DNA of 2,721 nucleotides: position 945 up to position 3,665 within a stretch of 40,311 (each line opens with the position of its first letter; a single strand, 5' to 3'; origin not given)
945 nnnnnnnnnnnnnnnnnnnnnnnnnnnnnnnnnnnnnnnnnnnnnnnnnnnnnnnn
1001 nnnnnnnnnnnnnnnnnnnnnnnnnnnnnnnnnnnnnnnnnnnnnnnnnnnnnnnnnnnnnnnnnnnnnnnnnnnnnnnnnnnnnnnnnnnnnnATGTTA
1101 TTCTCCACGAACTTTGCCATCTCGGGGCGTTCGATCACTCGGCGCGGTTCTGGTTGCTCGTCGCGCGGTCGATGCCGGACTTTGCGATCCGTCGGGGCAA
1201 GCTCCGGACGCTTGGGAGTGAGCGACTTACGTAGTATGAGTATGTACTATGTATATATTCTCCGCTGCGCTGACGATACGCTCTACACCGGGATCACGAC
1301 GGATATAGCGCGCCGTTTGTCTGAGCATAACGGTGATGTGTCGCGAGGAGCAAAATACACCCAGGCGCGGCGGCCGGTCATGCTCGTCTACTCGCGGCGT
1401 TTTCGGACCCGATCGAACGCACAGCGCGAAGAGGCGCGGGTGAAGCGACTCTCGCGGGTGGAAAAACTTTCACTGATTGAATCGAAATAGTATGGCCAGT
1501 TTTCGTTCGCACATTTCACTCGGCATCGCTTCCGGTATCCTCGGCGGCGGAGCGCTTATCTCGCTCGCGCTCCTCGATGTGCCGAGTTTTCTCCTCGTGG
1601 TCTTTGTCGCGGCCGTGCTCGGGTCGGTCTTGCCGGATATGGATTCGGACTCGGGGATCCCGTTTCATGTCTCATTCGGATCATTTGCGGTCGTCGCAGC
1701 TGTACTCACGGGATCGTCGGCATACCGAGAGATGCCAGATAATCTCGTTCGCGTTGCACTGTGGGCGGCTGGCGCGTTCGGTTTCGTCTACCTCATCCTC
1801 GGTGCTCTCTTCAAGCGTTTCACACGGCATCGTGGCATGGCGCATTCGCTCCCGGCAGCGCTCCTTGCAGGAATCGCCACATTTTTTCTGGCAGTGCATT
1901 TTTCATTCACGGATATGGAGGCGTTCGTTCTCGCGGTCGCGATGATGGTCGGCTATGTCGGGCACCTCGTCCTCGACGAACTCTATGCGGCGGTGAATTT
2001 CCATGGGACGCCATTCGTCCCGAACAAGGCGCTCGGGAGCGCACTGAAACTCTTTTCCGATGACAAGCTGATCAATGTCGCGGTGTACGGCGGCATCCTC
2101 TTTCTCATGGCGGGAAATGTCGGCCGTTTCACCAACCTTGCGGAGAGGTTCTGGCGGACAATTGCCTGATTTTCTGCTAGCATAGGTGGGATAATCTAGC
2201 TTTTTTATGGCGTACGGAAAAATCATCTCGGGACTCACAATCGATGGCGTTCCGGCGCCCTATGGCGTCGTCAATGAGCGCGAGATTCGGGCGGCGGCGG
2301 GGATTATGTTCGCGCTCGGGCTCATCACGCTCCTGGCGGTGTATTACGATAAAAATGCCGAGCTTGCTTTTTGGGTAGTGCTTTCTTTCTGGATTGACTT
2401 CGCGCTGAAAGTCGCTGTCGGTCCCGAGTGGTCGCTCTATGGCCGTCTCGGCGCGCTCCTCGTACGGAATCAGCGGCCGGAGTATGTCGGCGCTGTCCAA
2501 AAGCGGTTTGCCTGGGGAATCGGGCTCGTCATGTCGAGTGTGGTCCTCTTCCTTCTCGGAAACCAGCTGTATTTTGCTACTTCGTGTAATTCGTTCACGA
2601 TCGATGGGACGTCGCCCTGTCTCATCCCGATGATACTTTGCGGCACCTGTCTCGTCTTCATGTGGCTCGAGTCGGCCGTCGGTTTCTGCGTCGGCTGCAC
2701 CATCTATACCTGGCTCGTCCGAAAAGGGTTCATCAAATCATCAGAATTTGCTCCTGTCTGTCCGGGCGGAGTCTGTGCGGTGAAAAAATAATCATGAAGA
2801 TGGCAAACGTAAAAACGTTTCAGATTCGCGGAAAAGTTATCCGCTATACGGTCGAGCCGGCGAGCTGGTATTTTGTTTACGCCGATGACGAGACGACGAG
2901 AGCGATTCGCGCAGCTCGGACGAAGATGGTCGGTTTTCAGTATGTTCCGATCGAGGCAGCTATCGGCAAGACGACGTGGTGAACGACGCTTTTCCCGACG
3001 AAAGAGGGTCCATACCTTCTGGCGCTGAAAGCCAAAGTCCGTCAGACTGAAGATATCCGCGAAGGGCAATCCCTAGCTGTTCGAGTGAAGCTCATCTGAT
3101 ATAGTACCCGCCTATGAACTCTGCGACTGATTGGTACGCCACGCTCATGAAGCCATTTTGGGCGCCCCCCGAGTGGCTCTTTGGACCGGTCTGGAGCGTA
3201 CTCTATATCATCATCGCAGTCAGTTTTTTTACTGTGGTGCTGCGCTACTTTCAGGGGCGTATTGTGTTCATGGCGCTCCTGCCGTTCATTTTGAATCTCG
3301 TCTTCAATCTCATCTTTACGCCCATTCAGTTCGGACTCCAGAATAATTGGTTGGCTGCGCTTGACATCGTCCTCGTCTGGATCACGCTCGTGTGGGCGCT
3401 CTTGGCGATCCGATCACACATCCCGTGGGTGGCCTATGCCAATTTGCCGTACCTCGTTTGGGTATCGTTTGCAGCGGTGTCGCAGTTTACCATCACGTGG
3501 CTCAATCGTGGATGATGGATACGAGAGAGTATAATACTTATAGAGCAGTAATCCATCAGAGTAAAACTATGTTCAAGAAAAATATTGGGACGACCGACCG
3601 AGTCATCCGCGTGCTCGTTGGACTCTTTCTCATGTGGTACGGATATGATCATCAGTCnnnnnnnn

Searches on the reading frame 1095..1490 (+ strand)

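Call 62: search_protein_families(library=pfam, proteins=[window:1095-1490:+])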
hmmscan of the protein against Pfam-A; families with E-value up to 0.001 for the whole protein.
window:1095-1490:+ (131 aa): 1 family
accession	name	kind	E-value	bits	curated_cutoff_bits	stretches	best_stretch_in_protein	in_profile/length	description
PF01541.30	GIY-YIG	-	1.2e-15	58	22.6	1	50-122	1-74/78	GIY-YIG catalytic domain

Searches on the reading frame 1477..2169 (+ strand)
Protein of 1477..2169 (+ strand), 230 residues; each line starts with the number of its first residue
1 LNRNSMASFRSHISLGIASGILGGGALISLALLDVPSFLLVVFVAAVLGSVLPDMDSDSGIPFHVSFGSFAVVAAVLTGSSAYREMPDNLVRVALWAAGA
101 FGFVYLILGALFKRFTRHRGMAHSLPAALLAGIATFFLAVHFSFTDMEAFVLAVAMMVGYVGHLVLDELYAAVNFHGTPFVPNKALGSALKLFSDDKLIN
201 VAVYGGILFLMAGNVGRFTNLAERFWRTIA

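Call 62: search_protein_families(library=pfam, proteins=[window:1477-2169:+])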
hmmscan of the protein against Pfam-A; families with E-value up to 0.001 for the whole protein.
window:1477-2169:+ (230 aa): 1 family
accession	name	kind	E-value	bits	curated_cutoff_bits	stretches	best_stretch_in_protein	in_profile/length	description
PF04307.19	YdjM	-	2.5e-12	47.1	29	1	6-183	1-119/176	YdjM inner membrane protein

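Call 74: find_encoding_contigs(protein=window:1477-2169:+, flank=10000, max_places=4)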
Protein window:1477-2169:+ (230 aa): no gene with exactly this product is on record in the collection.

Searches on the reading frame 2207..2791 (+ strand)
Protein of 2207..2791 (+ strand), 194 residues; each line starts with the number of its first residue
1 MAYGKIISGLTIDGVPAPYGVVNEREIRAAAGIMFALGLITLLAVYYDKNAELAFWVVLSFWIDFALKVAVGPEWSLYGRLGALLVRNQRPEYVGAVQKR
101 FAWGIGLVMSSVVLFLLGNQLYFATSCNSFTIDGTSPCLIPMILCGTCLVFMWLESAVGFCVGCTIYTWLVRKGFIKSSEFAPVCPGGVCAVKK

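Call 62: search_protein_families(library=pfam, proteins=[window:2207-2791:+])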
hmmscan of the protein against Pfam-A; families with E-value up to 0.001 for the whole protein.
window:2207-2791:+ (194 aa): 1 family
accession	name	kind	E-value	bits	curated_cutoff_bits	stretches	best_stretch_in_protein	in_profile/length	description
PF14340.12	DUF4395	-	6.1e-28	98.2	24.5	1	22-172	1-130/130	Domain of unknown function (DUF4395)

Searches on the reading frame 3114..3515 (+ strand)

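Call 62: search_protein_families(library=pfam, proteins=[window:3114-3515:+])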
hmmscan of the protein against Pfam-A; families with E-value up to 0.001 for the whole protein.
window:3114-3515:+ (133 aa): 1 family
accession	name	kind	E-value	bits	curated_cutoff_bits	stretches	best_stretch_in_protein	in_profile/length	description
PF03073.20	TspO_MBR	-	1.1e-29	103.5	24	1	3-130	19-145/145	TspO/MBR family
